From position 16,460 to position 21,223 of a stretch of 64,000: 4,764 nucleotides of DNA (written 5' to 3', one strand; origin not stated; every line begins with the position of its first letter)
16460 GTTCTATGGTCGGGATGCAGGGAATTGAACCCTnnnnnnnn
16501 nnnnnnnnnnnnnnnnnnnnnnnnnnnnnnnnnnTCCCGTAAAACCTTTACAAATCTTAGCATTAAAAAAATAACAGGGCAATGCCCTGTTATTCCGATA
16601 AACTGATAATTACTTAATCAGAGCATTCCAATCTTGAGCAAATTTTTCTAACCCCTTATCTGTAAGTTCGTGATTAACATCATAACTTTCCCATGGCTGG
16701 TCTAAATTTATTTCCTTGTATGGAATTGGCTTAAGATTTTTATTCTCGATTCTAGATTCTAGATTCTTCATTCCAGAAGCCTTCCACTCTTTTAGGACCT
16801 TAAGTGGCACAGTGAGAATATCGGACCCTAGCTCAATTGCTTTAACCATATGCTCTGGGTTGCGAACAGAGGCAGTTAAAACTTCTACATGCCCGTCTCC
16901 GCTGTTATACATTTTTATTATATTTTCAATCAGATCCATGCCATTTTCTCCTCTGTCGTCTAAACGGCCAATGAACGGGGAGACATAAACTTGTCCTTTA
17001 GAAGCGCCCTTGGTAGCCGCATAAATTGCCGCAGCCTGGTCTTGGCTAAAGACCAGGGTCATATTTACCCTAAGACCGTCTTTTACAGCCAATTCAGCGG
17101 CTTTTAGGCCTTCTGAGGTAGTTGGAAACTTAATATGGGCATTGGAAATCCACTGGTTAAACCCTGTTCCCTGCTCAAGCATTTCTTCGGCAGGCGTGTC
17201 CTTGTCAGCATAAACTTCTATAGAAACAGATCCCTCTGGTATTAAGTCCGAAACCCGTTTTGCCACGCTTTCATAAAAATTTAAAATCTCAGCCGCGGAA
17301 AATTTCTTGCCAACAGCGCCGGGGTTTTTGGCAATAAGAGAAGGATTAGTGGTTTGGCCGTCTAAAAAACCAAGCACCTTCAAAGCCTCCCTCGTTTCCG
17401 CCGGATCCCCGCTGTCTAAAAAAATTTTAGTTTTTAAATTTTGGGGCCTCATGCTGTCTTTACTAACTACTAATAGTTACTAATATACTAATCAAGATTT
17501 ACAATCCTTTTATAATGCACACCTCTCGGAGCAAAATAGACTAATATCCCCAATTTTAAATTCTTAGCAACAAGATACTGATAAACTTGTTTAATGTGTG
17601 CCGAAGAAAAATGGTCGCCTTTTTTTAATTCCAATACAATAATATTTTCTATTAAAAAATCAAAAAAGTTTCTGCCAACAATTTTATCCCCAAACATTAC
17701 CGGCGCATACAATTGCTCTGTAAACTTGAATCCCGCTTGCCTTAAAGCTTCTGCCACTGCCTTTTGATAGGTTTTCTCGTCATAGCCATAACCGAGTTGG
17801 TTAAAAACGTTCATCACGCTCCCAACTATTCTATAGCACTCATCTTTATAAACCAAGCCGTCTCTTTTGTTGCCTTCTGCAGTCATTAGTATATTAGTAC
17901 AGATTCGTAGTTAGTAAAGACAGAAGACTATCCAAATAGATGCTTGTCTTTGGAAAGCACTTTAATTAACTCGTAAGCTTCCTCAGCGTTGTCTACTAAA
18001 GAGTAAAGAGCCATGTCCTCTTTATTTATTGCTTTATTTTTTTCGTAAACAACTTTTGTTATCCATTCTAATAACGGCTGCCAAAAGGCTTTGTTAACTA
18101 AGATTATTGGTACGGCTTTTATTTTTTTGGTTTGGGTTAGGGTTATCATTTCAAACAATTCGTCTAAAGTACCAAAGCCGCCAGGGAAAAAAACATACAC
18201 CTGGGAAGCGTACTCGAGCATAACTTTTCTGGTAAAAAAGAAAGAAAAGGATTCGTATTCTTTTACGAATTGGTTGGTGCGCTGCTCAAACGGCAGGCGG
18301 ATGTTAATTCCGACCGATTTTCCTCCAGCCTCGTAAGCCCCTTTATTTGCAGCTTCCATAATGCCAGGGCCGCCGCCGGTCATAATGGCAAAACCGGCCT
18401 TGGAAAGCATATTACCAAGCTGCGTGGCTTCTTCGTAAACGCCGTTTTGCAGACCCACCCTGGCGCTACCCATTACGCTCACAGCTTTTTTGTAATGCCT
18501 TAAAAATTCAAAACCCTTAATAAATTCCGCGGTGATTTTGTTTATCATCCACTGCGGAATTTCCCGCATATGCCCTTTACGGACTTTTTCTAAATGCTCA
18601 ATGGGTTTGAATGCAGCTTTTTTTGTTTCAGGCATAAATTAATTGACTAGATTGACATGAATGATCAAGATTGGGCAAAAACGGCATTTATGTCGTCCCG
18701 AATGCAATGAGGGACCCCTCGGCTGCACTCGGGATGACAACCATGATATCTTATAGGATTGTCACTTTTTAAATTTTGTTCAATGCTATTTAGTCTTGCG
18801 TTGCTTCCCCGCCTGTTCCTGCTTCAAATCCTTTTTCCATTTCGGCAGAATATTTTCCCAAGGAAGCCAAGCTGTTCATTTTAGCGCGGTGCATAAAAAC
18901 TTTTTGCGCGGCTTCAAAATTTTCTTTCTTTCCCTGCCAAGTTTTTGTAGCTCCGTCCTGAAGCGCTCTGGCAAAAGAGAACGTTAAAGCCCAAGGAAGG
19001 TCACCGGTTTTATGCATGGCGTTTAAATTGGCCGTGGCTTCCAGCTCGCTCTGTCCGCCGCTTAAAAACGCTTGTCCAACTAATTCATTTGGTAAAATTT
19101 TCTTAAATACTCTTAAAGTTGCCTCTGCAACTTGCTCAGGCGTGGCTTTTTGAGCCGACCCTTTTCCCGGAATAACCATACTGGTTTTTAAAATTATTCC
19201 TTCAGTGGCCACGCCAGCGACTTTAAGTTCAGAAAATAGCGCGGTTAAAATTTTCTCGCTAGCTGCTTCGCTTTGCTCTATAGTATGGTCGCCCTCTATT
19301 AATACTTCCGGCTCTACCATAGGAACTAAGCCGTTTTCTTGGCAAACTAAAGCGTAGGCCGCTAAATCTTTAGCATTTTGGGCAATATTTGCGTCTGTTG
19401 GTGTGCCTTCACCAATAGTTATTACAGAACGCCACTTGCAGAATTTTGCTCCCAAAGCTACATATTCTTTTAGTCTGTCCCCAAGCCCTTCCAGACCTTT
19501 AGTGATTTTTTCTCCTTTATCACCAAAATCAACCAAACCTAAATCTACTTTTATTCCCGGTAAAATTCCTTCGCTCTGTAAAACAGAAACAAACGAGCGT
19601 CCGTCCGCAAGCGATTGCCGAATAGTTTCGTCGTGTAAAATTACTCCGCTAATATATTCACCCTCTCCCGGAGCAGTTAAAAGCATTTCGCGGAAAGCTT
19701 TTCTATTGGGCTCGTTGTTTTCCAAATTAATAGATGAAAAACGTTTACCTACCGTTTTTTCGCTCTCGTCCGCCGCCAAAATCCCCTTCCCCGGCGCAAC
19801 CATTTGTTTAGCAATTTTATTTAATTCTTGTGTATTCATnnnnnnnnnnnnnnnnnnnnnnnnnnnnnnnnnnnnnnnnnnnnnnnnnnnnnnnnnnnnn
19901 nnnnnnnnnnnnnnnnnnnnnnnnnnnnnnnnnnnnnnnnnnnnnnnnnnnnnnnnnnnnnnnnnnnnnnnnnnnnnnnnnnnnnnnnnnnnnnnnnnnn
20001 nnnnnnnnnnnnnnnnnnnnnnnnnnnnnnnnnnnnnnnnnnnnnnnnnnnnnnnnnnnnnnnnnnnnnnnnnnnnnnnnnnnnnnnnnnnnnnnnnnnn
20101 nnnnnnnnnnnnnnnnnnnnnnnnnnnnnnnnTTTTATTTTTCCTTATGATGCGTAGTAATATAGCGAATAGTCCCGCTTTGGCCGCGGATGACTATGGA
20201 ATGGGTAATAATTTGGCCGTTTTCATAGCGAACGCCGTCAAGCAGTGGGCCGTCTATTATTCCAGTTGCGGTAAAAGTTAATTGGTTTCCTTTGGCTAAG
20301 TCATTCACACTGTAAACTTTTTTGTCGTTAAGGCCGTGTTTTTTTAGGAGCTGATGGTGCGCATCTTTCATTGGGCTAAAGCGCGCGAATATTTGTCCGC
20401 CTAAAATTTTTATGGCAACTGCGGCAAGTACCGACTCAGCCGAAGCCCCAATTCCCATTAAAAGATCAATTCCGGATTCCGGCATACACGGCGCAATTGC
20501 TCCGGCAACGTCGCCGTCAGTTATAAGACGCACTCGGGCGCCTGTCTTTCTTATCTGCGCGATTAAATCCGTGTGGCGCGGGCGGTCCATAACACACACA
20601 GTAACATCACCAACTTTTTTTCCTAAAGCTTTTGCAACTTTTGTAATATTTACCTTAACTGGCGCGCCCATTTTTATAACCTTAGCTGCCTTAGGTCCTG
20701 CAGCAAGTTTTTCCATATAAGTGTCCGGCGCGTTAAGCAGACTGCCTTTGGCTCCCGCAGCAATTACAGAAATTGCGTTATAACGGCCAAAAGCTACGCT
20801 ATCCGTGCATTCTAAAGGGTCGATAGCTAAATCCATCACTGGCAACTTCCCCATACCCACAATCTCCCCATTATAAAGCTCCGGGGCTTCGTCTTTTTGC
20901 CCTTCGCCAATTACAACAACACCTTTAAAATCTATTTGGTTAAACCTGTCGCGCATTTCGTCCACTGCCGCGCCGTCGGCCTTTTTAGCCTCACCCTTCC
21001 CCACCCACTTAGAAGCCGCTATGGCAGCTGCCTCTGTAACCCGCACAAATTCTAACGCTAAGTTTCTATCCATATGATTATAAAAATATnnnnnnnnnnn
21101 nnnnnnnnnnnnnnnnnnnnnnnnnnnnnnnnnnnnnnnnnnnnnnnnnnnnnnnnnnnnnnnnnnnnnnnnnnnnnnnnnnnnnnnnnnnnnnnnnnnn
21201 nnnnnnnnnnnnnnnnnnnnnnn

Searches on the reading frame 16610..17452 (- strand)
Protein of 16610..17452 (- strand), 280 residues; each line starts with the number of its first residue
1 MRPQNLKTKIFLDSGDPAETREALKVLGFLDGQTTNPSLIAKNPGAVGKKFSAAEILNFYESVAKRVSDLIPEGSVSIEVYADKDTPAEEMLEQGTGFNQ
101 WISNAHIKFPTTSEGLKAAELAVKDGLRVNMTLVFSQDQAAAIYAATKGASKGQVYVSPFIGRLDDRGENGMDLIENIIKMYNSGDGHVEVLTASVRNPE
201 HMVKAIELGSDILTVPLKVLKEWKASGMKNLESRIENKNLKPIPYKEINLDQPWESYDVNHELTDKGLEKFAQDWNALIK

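Call 50: search_protein_families(library=pfam, proteins=[window:16610-17452:-], max_evalue=0.00001)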
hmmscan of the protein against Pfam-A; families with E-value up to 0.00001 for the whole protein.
window:16610-17452:- (280 aa): 1 family
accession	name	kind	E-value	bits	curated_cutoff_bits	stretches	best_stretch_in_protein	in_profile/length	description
PF00923.25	TAL_FSA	-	1.8e-48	165.8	27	1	10-279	1-282/285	Transaldolase/Fructose-6-phosphate aldolase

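Call 78: find_homologous_proteins(query=window:16610-17452:-, max_evalue=1e-80)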
Query window:16610-17452:- (280 aa): 5886 proteins with E <= 1e-80 among 8000 candidates; the best 120 are listed.
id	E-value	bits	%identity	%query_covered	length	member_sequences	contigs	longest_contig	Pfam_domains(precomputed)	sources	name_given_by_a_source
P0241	2.0e-181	619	100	100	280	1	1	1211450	PF00923.26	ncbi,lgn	-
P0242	2.3e-136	472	75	100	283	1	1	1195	PF00923.26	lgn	-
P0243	4.6e-133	461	73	100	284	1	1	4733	PF00923.26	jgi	jgi:transaldolase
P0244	3.1e-132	458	72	100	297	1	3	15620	PF00923.26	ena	-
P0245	6.3e-132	457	73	100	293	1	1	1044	PF00923.26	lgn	-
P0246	1.3e-131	456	72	100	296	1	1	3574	PF00923.26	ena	-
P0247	5.6e-131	454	73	100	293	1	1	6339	PF00923.26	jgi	-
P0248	1.1e-130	453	71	100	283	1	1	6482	PF00923.26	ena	-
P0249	1.6e-130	453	70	100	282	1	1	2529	PF00923.26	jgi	jgi:transaldolase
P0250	2.2e-130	452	72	100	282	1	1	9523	PF00923.26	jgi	-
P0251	2.7e-130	452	71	100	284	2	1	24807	PF00923.26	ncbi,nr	ncbi:MAG: transaldolase [Patescibacteria group bacterium]|nr:transaldolase [Patescibacteria group ba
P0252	2.7e-130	452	71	100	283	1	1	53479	PF00923.26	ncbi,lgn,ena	-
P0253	3.4e-130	451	71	100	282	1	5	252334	PF00923.26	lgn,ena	-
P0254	4.9e-130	451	70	100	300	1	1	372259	PF00923.26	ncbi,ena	-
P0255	8.9e-130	450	70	100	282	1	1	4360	PF00923.26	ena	-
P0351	2.8e-119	416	67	100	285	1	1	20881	PF00923.26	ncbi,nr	ncbi:MAG: transaldolase [Candidatus Doudnabacteria bacterium]|nr:transaldolase [Candidatus Doudnabac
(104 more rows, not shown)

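Call 79: find_encoding_contigs(protein=P0244, flank=1600, max_places=1)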
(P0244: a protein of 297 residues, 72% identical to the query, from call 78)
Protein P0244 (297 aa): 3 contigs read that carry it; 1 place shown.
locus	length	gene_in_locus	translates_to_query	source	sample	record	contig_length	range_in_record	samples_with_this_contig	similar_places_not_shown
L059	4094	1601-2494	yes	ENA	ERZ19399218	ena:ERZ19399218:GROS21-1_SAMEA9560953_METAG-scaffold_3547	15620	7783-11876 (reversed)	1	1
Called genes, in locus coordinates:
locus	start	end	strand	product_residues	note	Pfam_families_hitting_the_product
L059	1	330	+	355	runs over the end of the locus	PF00274:Glycolytic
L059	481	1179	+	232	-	PF18306:LDcluster4, PF03641:Lysine_decarbox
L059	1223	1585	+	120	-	PF05635:23S_rRNA_IVP, PF22296:bAvd (weak)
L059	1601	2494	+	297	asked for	PF00923:TAL_FSA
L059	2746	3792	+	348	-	PF01261:AP_endonuc_2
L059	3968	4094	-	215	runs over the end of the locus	PF01797:Y1_Tnp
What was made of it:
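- On REP/BIME: A Y1_Tnp gene occurs at the edge of relative locus L059 (call 79).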

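Call 80: find_encoding_contigs(protein=P0253, flank=1600, max_places=1)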
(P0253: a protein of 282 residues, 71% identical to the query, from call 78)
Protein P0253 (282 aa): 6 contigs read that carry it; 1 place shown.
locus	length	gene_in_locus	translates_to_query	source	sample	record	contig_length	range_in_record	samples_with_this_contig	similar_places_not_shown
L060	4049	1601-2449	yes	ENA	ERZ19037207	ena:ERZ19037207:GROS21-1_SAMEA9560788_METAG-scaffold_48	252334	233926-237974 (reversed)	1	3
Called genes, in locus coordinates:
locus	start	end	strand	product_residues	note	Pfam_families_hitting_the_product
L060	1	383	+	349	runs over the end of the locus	PF00274:Glycolytic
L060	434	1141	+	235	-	PF18306:LDcluster4, PF03641:Lysine_decarbox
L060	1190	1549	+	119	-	PF05635:23S_rRNA_IVP, PF22296:bAvd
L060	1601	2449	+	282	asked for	PF00923:TAL_FSA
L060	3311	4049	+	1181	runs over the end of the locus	-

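Call 81: find_encoding_contigs(protein=P0351, flank=1600, max_places=1)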
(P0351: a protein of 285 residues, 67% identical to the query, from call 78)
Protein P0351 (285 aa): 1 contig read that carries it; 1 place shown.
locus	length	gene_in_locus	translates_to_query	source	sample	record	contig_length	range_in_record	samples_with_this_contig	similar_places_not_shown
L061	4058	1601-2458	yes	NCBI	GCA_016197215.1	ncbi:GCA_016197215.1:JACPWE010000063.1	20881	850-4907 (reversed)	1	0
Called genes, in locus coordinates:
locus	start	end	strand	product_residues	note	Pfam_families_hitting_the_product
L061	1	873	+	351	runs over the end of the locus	PF00274:Glycolytic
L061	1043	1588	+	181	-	PF18306:LDcluster4, PF03641:Lysine_decarbox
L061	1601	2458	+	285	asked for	PF00923:TAL_FSA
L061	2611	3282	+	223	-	-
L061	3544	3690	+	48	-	PF01381:HTH_3, PF12844:HTH_19, PF13560:HTH_31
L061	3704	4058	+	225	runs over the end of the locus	PF03372:Exo_endo_phos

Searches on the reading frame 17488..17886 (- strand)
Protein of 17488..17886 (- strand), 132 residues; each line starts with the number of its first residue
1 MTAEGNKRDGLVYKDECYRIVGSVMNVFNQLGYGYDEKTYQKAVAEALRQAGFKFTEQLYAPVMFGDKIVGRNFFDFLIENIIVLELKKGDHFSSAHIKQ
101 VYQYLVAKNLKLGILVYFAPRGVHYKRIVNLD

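Call 50: search_protein_families(library=pfam, proteins=[window:17488-17886:-], max_evalue=0.00001)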
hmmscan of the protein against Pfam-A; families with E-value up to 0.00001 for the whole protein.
window:17488-17886:- (132 aa): 1 family
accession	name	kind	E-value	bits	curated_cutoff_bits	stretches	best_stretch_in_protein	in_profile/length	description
PF13366.12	PDDEXK_3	-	4.7e-27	95.1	22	1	15-121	2-110/117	PD-(D/E)XK nuclease superfamily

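Call 65: find_homologous_proteins(query=window:17488-17886:-, max_evalue=1e-10)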
Query window:17488-17886:- (132 aa): 464 proteins with E <= 1e-10 among 486 candidates; the best 120 are listed.
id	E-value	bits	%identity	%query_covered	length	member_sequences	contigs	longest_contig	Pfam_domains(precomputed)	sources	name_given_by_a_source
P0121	6.3e-82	290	100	100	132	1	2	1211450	PF13366.13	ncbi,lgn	-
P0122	1.4e-64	234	80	95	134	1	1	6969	PF13366.13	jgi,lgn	jgi:GxxExxY protein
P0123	6.2e-62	225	75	100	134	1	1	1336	PF13366.13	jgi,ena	jgi:GxxExxY protein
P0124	1.3e-61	224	78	95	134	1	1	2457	PF13366.13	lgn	-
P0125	4.2e-61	223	77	95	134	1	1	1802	PF13366.13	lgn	-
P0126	2.2e-60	220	75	100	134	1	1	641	PF13366.13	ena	-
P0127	5.0e-60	219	77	95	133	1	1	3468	PF13366.13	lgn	-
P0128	5.3e-60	219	77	95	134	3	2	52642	PF13366.13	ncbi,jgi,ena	ncbi:MAG: GxxExxY protein [Candidatus Doudnabacteria bacterium]|jgi:GxxExxY protein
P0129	1.4e-59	218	74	100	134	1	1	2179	PF13366.13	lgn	-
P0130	2.7e-59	217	73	100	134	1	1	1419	PF13366.13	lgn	-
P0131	4.2e-59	216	73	100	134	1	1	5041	PF13366.13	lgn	-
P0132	1.0e-58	215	77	95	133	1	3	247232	PF13366.13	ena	-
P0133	1.8e-58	214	72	98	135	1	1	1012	PF13366.13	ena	-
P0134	3.3e-58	213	73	99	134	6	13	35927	PF13366.13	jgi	jgi:GxxExxY protein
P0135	1.5e-55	205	71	95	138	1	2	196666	PF13366.13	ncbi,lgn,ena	-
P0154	1.6e-44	169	66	95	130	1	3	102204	PF13366.13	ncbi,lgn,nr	ncbi:MAG: GxxExxY protein [Candidatus Doudnabacteria bacterium]|nr:GxxExxY protein [Candidatus Doudn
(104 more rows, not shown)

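Call 66: find_encoding_contigs(protein=P0128, flank=1500, max_places=2)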
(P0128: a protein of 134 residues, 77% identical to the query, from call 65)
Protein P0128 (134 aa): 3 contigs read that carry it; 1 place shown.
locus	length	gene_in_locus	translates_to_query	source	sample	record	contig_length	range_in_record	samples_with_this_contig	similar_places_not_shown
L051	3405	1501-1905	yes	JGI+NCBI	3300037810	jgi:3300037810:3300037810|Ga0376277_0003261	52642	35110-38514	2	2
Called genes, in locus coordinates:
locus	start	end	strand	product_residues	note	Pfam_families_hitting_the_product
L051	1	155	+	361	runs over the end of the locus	-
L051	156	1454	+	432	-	-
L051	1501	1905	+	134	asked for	PF13366:PDDEXK_3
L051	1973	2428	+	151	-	PF12666:PrgI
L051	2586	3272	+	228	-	PF26593:TraC-like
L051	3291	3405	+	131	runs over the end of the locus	PF05635:23S_rRNA_IVP, PF22296:bAvd (weak)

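Call 67: find_encoding_contigs(protein=P0132, flank=1500, max_places=2)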
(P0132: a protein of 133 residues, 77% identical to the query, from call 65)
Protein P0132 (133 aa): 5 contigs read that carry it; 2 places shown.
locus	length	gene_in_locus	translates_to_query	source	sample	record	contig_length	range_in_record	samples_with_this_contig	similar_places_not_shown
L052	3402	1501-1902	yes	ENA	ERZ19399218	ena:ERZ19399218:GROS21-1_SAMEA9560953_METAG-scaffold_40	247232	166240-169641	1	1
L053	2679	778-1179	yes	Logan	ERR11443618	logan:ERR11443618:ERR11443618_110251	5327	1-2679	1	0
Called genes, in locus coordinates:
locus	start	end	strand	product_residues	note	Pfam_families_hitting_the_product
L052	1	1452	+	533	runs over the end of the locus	-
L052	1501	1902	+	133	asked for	PF13366:PDDEXK_3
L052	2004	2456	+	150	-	PF12666:PrgI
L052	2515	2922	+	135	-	PF13366:PDDEXK_3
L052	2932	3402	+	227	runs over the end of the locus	PF26593:TraC-like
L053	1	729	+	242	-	?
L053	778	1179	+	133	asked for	PF13366:PDDEXK_3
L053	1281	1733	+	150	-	PF12666:PrgI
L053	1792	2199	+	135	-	PF13366:PDDEXK_3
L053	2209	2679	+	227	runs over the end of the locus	PF26593:TraC-like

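Call 68: find_encoding_contigs(protein=P0154, flank=1500, max_places=2)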
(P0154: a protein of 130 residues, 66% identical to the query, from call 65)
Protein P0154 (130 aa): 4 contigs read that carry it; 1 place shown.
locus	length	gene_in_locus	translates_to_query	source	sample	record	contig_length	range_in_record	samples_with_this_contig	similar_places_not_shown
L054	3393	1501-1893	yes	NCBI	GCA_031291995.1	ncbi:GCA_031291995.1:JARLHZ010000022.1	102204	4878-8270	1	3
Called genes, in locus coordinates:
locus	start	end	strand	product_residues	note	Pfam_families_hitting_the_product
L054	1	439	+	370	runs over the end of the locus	PF00274:Glycolytic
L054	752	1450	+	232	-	PF18306:LDcluster4, PF03641:Lysine_decarbox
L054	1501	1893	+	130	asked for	PF13366:PDDEXK_3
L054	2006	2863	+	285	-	PF00923:TAL_FSA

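Call 69: find_encoding_contigs(protein=P0135, flank=1500, max_places=2)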
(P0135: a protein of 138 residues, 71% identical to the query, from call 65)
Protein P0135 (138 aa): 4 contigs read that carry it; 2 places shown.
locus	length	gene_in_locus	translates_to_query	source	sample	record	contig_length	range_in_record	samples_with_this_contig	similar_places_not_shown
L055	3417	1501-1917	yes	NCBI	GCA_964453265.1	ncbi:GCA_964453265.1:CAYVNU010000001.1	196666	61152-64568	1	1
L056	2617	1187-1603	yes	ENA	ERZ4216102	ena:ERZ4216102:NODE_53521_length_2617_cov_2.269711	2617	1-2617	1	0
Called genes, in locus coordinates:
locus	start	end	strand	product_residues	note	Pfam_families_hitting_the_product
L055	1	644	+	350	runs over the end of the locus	PF00274:Glycolytic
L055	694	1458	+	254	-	PF18306:LDcluster4, PF03641:Lysine_decarbox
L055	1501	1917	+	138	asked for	PF13366:PDDEXK_3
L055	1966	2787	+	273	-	PF00923:TAL_FSA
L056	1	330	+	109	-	?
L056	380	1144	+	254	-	PF18306:LDcluster4, PF03641:Lysine_decarbox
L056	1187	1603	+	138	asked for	PF13366:PDDEXK_3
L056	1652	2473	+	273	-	PF00923:TAL_FSA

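Call 73: search_protein_families(library=ncbifam, proteins=[window:17488-17886:-], max_evalue=0.001)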
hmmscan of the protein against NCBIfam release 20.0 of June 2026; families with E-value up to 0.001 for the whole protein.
window:17488-17886:- (132 aa): 1 family
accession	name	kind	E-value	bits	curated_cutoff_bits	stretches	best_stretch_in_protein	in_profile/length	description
TIGR04256.1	GxxExxY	subfamily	3.9e-27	94.9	35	1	16-129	2-116/116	GxxExxY protein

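Call 74: search_solved_structures(query=window:17488-17886:-, max_evalue=0.01)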
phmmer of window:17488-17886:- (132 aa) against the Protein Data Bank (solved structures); distinct sequences matched with E-value up to 0.01: 0.

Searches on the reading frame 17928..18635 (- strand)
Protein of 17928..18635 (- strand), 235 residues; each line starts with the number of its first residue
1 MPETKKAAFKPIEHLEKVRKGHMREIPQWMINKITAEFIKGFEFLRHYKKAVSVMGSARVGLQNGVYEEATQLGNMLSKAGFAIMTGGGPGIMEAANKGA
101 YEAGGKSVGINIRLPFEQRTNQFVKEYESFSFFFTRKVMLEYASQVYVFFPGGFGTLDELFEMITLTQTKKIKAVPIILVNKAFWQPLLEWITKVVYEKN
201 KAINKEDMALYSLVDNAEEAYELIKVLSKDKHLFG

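Call 50: search_protein_families(library=pfam, proteins=[window:17928-18635:-], max_evalue=0.00001)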
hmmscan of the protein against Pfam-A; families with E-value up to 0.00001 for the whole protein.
window:17928-18635:- (235 aa): 2 families
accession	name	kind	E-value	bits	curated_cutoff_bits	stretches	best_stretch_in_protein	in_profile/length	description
PF03641.19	Lysine_decarbox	-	2.4e-33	115.5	27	1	93-222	1-129/131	Possible lysine decarboxylase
PF18306.6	LDcluster4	-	8e-19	68.2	26.3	1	50-191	2-125/151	SLOG cluster4 family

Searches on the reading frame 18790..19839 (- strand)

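Call 50: search_protein_families(library=pfam, proteins=[window:18790-19839:-], max_evalue=0.00001)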
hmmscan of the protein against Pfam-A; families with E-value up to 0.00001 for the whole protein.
window:18790-19839:- (349 aa): 1 family
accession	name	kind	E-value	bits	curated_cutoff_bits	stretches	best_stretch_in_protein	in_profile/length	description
PF00274.25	Glycolytic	-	4.8e-130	433.8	22.2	1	5-336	1-335/349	Fructose-bisphosphate aldolase class-I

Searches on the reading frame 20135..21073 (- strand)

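Call 50: search_protein_families(library=pfam, proteins=[window:20135-21073:-], max_evalue=0.00001)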
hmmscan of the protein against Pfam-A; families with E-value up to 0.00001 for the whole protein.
window:20135-21073:- (312 aa): 1 family
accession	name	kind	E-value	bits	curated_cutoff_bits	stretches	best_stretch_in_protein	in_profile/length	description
PF03320.18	FBPase_glpX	-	5.4e-125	416.8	27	1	3-309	1-307/307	Bacterial fructose-1,6-bisphosphatase, glpX-encoded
